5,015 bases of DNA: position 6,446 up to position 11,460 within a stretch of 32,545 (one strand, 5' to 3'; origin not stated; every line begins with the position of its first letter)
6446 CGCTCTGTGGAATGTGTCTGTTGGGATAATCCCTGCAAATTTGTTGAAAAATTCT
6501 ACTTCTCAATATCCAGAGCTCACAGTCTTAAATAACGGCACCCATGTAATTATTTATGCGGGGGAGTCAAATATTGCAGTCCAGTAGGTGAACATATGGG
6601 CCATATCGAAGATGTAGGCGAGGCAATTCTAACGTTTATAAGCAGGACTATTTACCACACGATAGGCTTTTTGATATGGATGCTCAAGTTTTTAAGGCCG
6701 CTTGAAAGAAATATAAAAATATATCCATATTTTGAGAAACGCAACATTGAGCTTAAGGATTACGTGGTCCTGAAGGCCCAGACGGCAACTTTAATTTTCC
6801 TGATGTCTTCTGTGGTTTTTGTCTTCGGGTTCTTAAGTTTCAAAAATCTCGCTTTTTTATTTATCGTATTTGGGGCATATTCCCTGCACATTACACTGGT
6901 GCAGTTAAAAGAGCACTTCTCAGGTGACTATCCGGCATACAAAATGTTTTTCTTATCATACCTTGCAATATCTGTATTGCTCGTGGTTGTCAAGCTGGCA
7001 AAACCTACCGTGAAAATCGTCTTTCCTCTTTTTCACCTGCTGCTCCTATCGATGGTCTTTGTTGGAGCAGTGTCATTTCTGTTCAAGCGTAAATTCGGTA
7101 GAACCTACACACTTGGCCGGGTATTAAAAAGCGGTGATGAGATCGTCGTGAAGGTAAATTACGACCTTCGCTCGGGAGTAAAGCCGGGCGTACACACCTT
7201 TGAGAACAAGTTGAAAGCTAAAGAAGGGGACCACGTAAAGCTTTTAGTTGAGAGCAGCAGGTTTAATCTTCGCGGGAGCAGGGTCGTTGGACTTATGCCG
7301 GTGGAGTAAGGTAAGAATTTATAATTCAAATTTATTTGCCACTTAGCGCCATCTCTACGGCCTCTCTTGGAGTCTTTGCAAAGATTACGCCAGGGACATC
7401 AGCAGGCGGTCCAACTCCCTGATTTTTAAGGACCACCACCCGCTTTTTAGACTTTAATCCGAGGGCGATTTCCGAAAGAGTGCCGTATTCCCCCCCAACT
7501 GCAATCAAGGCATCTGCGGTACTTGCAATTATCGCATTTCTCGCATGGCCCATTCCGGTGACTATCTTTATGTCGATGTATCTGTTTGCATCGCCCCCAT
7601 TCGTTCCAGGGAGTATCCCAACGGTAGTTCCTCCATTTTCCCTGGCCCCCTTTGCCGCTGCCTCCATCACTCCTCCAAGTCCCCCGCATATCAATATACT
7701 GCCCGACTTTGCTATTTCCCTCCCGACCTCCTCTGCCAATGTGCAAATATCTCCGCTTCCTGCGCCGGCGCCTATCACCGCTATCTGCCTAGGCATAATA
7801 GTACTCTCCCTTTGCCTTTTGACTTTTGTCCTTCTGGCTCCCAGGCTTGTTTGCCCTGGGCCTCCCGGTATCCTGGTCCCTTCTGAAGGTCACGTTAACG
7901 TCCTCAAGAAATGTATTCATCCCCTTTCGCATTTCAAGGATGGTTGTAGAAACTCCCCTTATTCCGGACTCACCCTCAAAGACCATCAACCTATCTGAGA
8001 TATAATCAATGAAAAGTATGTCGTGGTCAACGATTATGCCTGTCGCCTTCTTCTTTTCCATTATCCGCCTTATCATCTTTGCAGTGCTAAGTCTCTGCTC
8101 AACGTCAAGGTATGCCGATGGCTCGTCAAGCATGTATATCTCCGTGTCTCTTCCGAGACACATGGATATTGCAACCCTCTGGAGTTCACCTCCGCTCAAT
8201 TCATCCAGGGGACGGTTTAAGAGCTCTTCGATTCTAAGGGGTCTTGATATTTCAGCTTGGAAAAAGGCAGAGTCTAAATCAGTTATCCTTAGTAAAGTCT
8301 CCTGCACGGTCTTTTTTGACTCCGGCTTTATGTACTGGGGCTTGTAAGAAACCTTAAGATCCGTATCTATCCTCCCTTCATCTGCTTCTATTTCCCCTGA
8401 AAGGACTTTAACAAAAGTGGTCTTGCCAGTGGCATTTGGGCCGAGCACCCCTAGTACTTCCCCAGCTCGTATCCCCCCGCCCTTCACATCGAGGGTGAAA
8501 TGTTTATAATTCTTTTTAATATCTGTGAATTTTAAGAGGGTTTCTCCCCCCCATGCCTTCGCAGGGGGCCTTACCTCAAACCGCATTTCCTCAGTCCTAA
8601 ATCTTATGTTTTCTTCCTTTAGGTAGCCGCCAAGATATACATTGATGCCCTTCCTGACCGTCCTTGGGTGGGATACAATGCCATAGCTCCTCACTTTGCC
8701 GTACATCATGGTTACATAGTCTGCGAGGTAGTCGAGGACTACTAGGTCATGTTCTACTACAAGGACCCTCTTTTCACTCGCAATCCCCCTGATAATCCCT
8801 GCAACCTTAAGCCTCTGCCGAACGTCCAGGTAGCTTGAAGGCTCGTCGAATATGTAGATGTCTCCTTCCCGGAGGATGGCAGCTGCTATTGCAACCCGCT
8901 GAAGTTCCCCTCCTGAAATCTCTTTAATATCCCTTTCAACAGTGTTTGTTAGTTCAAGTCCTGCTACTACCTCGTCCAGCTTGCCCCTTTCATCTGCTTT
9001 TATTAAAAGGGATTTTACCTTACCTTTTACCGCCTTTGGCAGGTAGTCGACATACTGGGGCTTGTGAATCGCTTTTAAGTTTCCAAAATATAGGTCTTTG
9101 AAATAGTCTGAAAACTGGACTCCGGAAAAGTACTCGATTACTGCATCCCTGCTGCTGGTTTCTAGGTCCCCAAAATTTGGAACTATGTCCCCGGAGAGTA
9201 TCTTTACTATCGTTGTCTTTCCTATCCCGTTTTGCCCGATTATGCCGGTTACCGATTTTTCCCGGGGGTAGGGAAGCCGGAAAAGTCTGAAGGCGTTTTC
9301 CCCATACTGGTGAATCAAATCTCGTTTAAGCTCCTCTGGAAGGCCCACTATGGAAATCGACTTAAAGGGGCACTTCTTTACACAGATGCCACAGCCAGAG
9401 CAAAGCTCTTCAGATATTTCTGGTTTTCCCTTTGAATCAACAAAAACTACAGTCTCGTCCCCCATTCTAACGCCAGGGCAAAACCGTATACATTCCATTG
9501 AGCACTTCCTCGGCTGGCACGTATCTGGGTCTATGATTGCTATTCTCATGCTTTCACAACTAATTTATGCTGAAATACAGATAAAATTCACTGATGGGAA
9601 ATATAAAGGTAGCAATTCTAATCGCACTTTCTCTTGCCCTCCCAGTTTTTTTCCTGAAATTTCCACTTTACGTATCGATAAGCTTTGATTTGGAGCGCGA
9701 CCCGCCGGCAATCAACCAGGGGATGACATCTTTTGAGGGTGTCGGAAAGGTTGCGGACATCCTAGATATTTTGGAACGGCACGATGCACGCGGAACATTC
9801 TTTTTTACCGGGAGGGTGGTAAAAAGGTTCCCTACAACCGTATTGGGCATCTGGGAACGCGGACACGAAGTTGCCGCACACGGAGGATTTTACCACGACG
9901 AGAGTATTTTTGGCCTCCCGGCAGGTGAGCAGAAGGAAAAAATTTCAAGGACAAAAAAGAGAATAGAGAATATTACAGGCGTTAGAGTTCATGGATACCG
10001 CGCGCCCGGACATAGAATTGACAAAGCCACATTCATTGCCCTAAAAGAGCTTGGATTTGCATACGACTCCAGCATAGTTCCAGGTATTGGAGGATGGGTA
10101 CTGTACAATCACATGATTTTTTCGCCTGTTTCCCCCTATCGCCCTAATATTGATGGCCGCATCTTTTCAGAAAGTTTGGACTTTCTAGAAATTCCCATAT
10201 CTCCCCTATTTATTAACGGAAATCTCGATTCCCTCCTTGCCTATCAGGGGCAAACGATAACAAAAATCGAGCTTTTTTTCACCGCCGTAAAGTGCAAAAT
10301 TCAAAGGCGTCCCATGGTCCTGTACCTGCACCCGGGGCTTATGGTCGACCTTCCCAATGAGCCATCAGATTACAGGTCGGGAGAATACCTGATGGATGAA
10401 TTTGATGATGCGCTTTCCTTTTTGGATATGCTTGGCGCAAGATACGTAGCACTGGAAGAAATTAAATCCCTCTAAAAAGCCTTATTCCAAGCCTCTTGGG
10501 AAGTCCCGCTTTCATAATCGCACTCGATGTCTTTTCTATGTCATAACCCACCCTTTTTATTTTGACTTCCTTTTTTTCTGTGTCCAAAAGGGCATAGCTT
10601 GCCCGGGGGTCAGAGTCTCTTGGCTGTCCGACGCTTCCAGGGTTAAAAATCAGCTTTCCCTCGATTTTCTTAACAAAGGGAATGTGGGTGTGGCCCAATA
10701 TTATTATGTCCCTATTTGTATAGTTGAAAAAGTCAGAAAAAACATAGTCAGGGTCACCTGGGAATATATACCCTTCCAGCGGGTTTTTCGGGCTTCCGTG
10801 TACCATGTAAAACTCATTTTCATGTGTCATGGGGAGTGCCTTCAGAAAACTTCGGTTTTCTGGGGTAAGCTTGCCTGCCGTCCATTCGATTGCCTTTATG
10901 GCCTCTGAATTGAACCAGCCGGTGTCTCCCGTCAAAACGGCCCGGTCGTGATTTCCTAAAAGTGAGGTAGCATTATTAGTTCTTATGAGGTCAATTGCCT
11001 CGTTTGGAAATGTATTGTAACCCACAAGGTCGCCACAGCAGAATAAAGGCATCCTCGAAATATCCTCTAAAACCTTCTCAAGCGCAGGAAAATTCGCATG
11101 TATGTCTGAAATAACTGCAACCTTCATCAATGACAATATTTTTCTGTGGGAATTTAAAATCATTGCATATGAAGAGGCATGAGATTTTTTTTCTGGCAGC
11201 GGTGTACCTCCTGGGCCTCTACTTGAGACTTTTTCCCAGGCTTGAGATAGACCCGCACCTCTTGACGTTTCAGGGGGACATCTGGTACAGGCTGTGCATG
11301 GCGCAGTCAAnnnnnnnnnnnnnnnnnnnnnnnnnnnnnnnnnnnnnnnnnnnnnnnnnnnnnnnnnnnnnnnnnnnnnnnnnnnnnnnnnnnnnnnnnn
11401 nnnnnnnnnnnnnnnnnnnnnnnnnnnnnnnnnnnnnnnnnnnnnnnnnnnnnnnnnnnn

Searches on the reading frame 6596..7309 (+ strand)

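Call 14: search_protein_families(library=pfam, proteins=[window:6596-7309:+], max_evalue=0.001)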
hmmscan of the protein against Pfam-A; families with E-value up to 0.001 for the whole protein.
window:6596-7309:+ (237 aa): 1 family
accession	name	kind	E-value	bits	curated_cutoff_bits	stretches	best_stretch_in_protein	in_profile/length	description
PF09874.14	DUF2101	-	4.9e-27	95.4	22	1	45-231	20-203/206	Predicted membrane protein (DUF2101)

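Call 42: search_protein_families(library=ncbifam, proteins=[window:6596-7309:+], max_evalue=0.01)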
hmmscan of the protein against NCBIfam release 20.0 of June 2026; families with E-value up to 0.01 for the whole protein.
window:6596-7309:+ (237 aa): 0 families

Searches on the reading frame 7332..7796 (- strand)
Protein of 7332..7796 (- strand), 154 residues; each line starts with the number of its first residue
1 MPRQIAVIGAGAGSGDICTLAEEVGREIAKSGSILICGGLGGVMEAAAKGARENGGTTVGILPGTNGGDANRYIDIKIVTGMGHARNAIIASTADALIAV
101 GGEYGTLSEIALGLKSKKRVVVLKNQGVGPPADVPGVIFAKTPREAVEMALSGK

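Call 14: search_protein_families(library=pfam, proteins=[window:7332-7796:-], max_evalue=0.001)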
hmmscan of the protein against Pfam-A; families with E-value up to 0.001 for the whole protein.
window:7332-7796:- (154 aa): 3 families
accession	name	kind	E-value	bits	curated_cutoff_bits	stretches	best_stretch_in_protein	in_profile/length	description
PF18306.6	LDcluster4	-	1.9e-43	148.1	26.3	1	3-126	2-129/151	SLOG cluster4 family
PF03641.19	Lysine_decarbox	-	9.8e-08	32.7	27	1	44-110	1-69/131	Possible lysine decarboxylase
PF02481.21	DNA_processg_A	-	5.9e-06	26.1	29.6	1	3-64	45-106/212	DNA recombination-mediator protein A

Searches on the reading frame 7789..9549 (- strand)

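Call 14: search_protein_families(library=pfam, proteins=[window:7789-9549:-], max_evalue=0.001)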
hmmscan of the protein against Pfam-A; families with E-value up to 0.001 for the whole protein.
window:7789-9549:- (586 aa): 14 families
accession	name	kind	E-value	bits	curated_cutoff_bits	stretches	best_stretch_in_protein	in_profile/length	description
PF00005.33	ABC_tran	-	4.5e-38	131.4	25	2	360-478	8-136/137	ABC transporter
PF04068.21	Fer4_RLI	-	1.3e-13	50.9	23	1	1-32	1-35/35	Possible Fer4-like domain in RNase L inhibitor, RLI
PF02463.25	SMC_N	-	9e-12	45.3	40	1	94-272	20-202/220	RecF/RecN/SMC N terminal domain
PF13304.12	AAA_21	-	5.9e-11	43.4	27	0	100-119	1-20/304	AAA domain, putative AbiEii toxin, Type IV TA system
PF00037.32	Fer4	-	2.4e-06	27.5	21.1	1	43-65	1-23/24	4Fe-4S binding domain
PF12837.12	Fer4_6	-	5.7e-06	26.5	25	1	42-63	1-22/24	4Fe-4S binding domain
PF13237.11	Fer4_10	-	7.8e-05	23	25.5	0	43-67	2-22/53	4Fe-4S dicluster domain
PF13476.12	AAA_23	-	8.3e-05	23.8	27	0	97-118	18-39/201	AAA domain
PF00004.35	AAA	-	9e-05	23.4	21.2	0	368-392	3-27/131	ATPase family associated with various cellular activities (AAA)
PF25160.1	LdpA_Fe-S-bd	-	0.00015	21.9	27.6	1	13-67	2-45/49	LdpA Fe-S cluster-binding domain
PF13175.12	AAA_15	-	0.00016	21.9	32.1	0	99-118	24-43/374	AAA ATPase domain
PF14697.11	Fer4_21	-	0.00035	21.1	35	1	4-65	1-57/59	4Fe-4S dicluster domain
PF03193.22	RsgA_GTPase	-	0.00091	19.5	30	0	98-129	106-137/174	RsgA GTPase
PF12797.12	Fer4_2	-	0.00094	19.5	24.5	1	42-62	2-22/22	4Fe-4S binding domain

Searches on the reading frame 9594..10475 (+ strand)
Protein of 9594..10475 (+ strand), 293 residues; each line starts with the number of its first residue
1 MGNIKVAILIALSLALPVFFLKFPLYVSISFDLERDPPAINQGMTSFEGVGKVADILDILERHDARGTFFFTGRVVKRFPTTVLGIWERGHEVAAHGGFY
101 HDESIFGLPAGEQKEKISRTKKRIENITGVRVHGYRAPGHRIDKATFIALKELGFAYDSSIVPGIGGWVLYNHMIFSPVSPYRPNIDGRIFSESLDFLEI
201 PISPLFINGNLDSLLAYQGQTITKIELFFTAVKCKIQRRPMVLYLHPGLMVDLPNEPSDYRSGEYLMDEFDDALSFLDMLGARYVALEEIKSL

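Call 14: search_protein_families(library=pfam, proteins=[window:9594-10475:+], max_evalue=0.001)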
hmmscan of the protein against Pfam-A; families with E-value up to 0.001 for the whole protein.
window:9594-10475:+ (293 aa): 1 family
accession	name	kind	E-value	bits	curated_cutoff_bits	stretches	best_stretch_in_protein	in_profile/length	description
PF01522.26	Polysacc_deac_1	-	2.4e-17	63.5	23.1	1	53-156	21-122/124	Polysaccharide deacetylase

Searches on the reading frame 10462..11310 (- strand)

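Call 3: search_protein_families(library=pfam, proteins=[window:10462-11310:-], max_evalue=0.01)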
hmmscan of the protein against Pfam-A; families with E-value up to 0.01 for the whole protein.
window:10462-11310:- (282 aa): 2 families
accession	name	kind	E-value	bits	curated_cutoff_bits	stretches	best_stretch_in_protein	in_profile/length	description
PF12850.12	Metallophos_2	-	7.8e-24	84.9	27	1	62-246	1-153/154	Calcineurin-like phosphoesterase superfamily domain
PF00149.33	Metallophos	-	2.4e-14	54.7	21.5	1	62-211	1-191/191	Calcineurin-like phosphoesterase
